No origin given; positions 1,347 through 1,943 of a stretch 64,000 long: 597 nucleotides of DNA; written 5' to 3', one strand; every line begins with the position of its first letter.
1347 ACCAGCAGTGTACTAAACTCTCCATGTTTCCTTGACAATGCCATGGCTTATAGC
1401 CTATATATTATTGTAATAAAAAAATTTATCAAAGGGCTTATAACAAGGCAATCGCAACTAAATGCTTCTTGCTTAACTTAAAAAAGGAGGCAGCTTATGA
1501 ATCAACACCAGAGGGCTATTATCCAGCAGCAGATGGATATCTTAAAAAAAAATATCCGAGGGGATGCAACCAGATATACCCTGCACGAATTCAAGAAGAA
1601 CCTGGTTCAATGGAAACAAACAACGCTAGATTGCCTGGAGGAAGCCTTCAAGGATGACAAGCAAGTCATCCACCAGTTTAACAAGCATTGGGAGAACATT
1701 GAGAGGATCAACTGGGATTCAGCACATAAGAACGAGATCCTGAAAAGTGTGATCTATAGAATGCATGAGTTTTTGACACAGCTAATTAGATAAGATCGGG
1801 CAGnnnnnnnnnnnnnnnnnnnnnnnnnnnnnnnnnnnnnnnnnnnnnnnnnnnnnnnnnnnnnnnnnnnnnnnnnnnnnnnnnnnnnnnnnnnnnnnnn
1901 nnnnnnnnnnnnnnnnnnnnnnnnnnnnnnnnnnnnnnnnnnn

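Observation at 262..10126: Nine-gene locus joining two second-messenger enzymes to a multistep phosphorelay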

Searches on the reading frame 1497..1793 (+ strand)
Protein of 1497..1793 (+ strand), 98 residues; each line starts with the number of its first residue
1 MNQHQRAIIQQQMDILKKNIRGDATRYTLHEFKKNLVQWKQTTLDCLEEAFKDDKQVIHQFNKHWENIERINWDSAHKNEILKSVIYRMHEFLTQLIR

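Call 3: search_protein_families(library=pfam, proteins=[window:1497-1793:+], max_evalue=0.01)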
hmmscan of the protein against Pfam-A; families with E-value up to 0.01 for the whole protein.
window:1497-1793:+ (98 aa): 0 families

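Call 6: find_encoding_contigs(protein=window:1497-1793:+, flank=10000, max_places=10)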
Protein window:1497-1793:+ (98 aa): 1 contig read that carries it; 1 place shown.
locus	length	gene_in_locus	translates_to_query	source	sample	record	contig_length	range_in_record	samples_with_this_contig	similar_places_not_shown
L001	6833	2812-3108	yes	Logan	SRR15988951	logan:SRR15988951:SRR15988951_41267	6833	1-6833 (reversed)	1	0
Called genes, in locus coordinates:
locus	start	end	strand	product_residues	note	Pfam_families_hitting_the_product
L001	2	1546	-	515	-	?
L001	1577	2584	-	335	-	PF00072:Response_reg, PF13487:HD_5, PF01966:HD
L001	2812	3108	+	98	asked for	-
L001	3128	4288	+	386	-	PF00072:Response_reg, PF00512:HisKA (weak), PF02518:HATPase_c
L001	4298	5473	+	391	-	PF00072:Response_reg, PF00512:HisKA, PF02518:HATPase_c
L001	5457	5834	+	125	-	PF00072:Response_reg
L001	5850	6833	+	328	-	?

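Call 8: search_protein_families(library=ncbifam, proteins=[window:1497-1793:+], max_evalue=0.001)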
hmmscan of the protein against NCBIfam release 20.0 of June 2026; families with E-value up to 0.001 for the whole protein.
window:1497-1793:+ (98 aa): 0 families

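Call 9: find_homologous_proteins(query=window:1497-1793:+, max_evalue=0.01)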
Query window:1497-1793:+ (98 aa): 1 proteins with E <= 0.01 among 1 candidates.
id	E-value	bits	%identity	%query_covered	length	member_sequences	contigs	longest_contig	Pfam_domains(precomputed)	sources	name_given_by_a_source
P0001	5.9e-59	214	100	100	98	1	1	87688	-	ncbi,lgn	-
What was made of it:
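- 1497..1793 (+): First gene of the operon: a 98-aa orphan protein predicted to be an up-down four-helix bundle, function unknown. Only itself is found among 5.8 billion clusters (call 9).
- Tried and rejected: The word-indexed search found only itself (call 9).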

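Call 10: list_cluster_members(proteins=[window:1497-1793:+, window:6971-10126:+, window:262-1269:-, window:5574-6965:+])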
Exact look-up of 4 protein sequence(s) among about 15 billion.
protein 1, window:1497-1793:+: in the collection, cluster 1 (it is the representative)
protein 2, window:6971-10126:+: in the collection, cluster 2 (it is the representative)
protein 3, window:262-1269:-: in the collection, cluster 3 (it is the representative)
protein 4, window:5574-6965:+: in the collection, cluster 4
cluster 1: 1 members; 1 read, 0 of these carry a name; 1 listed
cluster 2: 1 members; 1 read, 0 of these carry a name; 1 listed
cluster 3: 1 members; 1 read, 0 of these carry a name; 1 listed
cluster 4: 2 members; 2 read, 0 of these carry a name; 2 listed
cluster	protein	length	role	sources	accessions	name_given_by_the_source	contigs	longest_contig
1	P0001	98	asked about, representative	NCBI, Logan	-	-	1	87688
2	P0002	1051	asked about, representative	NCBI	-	-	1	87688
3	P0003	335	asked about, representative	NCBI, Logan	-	-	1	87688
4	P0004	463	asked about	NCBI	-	-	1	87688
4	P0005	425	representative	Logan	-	-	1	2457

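Call 13: find_encoding_contigs(protein=P0002, flank=10000, max_places=3)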
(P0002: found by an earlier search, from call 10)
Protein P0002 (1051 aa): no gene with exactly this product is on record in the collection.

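Call 14: search_protein_families(library=pfam, proteins=[L001:2-1546:-], max_evalue=0.001)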
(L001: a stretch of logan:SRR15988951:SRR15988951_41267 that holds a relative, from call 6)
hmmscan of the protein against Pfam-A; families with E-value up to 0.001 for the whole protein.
L001:2-1546:- (515 aa): 6 families
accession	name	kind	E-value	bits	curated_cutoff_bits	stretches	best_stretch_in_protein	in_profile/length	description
PF13426.13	PAS_9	-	2e-16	60.5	27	1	190-292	1-102/103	PAS domain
PF00512.31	HisKA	-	1.5e-13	51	26.9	1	339-400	3-64/66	His Kinase A (phospho-acceptor) domain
PF00989.32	PAS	-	2.7e-13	50.4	22.6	1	181-291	2-113/113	PAS fold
PF08448.16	PAS_4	-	8e-13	49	23.1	1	187-294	2-108/110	PAS fold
PF02518.31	HATPase_c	-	3.6e-11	43.9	26.4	1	445-512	2-63/111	Histidine kinase-, DNA gyrase B-, and HSP90-like ATPase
PF08447.18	PAS_3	-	2e-08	34.8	25.6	1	205-288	4-89/89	PAS fold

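Call 25: find_related_loci(query=A1, collection=genome_contigs, flank=10000)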
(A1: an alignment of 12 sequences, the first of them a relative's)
Query A1 (1051 aa) in genome_contigs; peptide patterns used: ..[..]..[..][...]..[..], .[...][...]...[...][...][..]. (x = any residue, [..] = any of these).
600 stretches matched a pattern (row limit reached: there are more); 589 encode a relative of the query (tblastn E <= 1e-3); the best 80 are kept; 80 distinct loci.
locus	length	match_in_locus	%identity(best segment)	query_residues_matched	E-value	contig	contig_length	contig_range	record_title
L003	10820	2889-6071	24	15-1048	6e-69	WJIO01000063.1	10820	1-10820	MAG: Candidatus Poribacteria bacterium isolate Bin_402 k141_684977, whole genome shotgun sequence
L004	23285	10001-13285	24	53-1043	5e-65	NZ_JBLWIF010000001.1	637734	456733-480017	Tepidibacillus sp. LV47 NODE_1_length_637734_cov_169.822625, whole genome shotgun sequence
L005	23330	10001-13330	24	50-1043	9e-64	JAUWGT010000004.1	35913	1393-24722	MAG: Candidatus Stahlbacteria bacterium isolate CSMAG_2249 CSMAG_2249_k141_153013_length_35913_cov_11.5242, whole genome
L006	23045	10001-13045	23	33-1030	1e-62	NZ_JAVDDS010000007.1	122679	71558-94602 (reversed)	Herbivorax sp. ANBcel31 7, whole genome shotgun sequence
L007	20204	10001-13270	24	6-1046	5e-62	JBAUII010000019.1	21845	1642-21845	MAG: Thermodesulfobacteriota bacterium isolate MFD09513_ilm_asm_bin6 k127_81323, whole genome shotgun sequence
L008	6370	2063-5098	24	48-1035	2e-61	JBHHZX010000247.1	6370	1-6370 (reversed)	MAG: Phycisphaerae bacterium isolate K_3_bin.53 NODE_5765_length_6370_cov_8.847823, whole genome shotgun sequence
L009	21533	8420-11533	24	53-1021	3e-61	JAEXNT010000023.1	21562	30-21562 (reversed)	MAG: Bacillota bacterium isolate OH_HBrB_109 k127_1119713, whole genome shotgun sequence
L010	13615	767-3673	25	49-1039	1e-60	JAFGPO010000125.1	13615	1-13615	MAG: candidate division WOR-3 bacterium isolate Zod_Metabat.699 k87_11309727, whole genome shotgun sequence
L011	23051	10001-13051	24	53-1040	4e-60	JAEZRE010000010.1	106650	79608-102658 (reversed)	MAG: Bacillota bacterium isolate OH_PBB_125 k127_772886, whole genome shotgun sequence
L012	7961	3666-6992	24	49-1033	6e-59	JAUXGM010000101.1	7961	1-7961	MAG: bacterium isolate CSMAG_2929 CSMAG_2929_k117_1147847_length_7961_cov_16.0000, whole genome shotgun sequence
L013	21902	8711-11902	26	37-996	1e-57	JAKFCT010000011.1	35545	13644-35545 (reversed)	MAG: Candidatus Sericytochromatia bacterium isolate LC028 contig-124_943, whole genome shotgun sequence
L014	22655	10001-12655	25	29-876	1e-55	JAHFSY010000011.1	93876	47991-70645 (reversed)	MAG: Verrucomicrobia bacterium isolate nzgw608 NODE_136_length_93877_cov_5.119907, whole genome shotgun sequence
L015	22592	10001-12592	23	30-947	1e-54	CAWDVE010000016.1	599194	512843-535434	MAG: uncultured Candidatus Rokubacteria bacterium isolate MFD05674.bin.2.168 genome assembly, contig: contig_39439, whol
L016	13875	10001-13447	24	50-1047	2e-54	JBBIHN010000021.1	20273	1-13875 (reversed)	MAG: candidate division WOR-3 bacterium isolate TCF170221_bin_115 NODE_2182_length_20273_cov_4.477347, whole genome shot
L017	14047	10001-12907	24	48-1036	1e-54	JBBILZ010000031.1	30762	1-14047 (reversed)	MAG: candidate division WOR-3 bacterium isolate SIF170217_bin_220 NODE_1171_length_30762_cov_2.78505, whole genome shotg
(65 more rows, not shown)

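Call 30: search_protein_families(library=pfam, proteins=[window:1497-1793:+], max_evalue=10)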
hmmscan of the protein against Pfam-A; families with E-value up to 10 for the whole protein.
window:1497-1793:+ (98 aa): 2 families
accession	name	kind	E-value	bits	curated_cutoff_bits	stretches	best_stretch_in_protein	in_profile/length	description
PF13462.12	Thioredoxin_4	-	0.041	14.5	23.2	1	10-83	33-113/165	Thioredoxin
PF06144.19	DNA_pol3_delta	-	0.064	13.7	21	1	7-91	10-92/124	DNA polymerase III, delta subunit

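Call 34: predict_structure(protein=window:1497-1793:+)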
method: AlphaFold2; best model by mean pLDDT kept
length: 98 residues; sequences in the alignment: 1
mean_pLDDT: 88.5   pTM: 0.80
mean pLDDT of the five models: 88.5, 86.5, 86.3, 84.4, 81.5
residues with pLDDT >= 90: 60; 70-90: 30; 50-70: 6; < 50: 2
segments of 3 or more residues with pLDDT < 50: none
pLDDT, mean of each block of 10 residues (from residue 1): 94 84 64 89 96 94 94 88 90 93
secondary structure, 60 per line:
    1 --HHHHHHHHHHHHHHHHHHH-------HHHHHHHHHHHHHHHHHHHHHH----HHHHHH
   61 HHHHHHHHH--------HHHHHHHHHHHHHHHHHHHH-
elements in order: H3-21 H29-50 H55-69 H78-97
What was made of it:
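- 1497..1793 (+): The AlphaFold2 single-sequence model has pLDDT 88.5 and four helices (call 34).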

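Call 35: search_protein_families(library=padloc, proteins=[window:1497-1793:+], max_evalue=0.001)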
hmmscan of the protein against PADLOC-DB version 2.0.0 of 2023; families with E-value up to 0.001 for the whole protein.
window:1497-1793:+ (98 aa): 0 families

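Call 37: fold_search(model_id=the predicted structure, library=pdb)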
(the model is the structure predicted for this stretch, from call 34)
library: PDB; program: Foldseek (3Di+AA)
matches with E <= 10: 169; with E <= 0.001: 0
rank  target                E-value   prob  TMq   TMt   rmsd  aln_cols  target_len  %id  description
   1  6xxv_F                6.8e-01  0.14  0.24  0.23  16.0        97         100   12  Crystal Structure of a computationally designed Immunogen S2_1.2 in complex with its elicited antibody C57 (released 2020-04-22)
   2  7ah0                  7.6e-01  0.89  0.64  0.61   4.5       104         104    7  Crystal structure of the de novo designed two-heme binding protein, 4D2 (released 2021-10-06)
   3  8xeh_B                8.1e-01  0.60  0.48  0.40   6.6       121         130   16  Crystal structure of HEPN-MNT complex (released 2024-12-18)
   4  3u3b_B                1.0e+00  0.80  0.57  0.56   4.8        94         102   10  Crystal Structure of Computationally Redesigned Four-Helix Bundle (released 2012-06-13)
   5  8jwd                  1.0e+00  0.66  0.52  0.43   5.3       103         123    9  Histidine kinase QseE sensor domain of Escherichia coli O157:H7 (released 2023-11-15)
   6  8ccr                  1.1e+00  0.87  0.65  0.62   4.1       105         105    7  Crystal structure of the T19D mutant of the de novo diheme binding 4D2 (released 2023-08-09)
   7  3rqf_B                1.1e+00  0.89  0.67  0.37   3.6       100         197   11  Cerebral cavernous malformation 3 (CCM3) in complex with paxillin LD2 (released 2011-06-01)
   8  8j5k_Q                1.1e+00  0.87  0.65  0.47   3.5        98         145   12  Structural insights into photosystem II supercomplex and trimeric FCP antennae of a centric diatom Cyclotella meneghin (released 2023-12-20)
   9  8fjg                  1.3e+00  0.51  0.52  0.50   5.0       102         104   20  The two-repeat design H12 (released 2023-09-27)
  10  3u3b_A                1.5e+00  0.72  0.60  0.57   4.7        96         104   10  Crystal Structure of Computationally Redesigned Four-Helix Bundle (released 2012-06-13)
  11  7t03_MODEL_1_A        1.7e+00  0.47  0.52  0.50   5.7       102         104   10  NMR structure of a designed cold unfolding four helix bundle (released 2022-03-02)
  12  4l8i_A                1.7e+00  0.10  0.26  0.24  15.7       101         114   10  Crystal structure of RSV epitope scaffold FFL_005 (released 2014-02-12)
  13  7k3h_A                1.8e+00  0.20  0.38  0.36   8.6       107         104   14  Crystal structure of deep network hallucinated protein 0217 (released 2021-12-22)
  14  8xdj_C                1.9e+00  0.35  0.49  0.39   6.7       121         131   16  Crystal structure of AMPylated HEPN toxin (released 2024-12-18)
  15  1wr6_D                2.0e+00  0.21  0.35  0.38  13.1        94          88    7  Crystal structure of GGA3 GAT domain in complex with ubiquitin (released 2005-06-28)
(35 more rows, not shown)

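Call 38: search_protein_representatives(protein=window:1497-1793:+)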
Query: 98 residues. Proteins with E-value up to 0.001 (for the whole library): 3; up to 1e-10: 3; up to 1e-30: 1. The best 3 are listed.
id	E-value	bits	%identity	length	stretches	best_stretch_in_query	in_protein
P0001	1.9e-59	213.8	100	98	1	1-98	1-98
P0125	6.4e-14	68.0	41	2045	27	13-49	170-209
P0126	1.9e-13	66.5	25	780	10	44-94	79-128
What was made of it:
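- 1497..1793 (+): Among 1.84 billion representatives, the only other matches are two long proteins matched in many stretches, likely low-complexity (call 38).
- The small protein has no homologues at all (calls 9, 38).
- Tried and rejected: The exhaustive HMMER search of 1.84 billion proteins added only two long proteins matched in many stretches (call 38).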

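Call 61: find_encoding_contigs(protein=P0004, flank=10000, max_places=3)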
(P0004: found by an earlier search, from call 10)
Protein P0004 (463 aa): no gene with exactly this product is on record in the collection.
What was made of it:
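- Tried and rejected: Exact look-ups of the cyclase and the activator found no recorded contig (calls 13, 61).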

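Call 68: search_solved_structures(query=window:1497-1793:+, max_evalue=10, show_alignments=0)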
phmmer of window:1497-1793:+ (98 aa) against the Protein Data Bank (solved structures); distinct sequences matched with E-value up to 10: 5.
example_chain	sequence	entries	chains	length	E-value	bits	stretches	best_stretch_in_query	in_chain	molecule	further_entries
9t3o_A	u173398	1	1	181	0.053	17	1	7-73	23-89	LPS-assembly protein LptD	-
6h1w_A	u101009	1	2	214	0.11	16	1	10-89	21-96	MJ1004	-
4n4r_A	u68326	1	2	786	0.62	13.6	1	7-69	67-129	LPS-assembly protein LptD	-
9pf3_A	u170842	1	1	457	0.66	13.5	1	30-57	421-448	Glycosyltransferase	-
4y89_A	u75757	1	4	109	0.69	13.4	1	14-40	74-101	Carcinoembryonic antigen-related cell adhesion molecule 7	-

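Call 69: search_protein_families(library=phrogs, proteins=[window:1497-1793:+], max_evalue=0.01)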
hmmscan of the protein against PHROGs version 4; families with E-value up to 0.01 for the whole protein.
window:1497-1793:+ (98 aa): 1 family
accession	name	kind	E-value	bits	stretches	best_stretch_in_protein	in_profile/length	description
phrog_15119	-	unknown function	0.0053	17.6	1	30-85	23-77/176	-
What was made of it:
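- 1497..1793 (+): No Pfam, NCBIfam or PADLOC hit, and only a marginal PHROGs hit (E 0.005, unknown function) (calls 3, 8, 30, 35, 69).
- Tried and rejected: PDB sequence and PHROGs searches gave nothing useful (calls 68-69).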
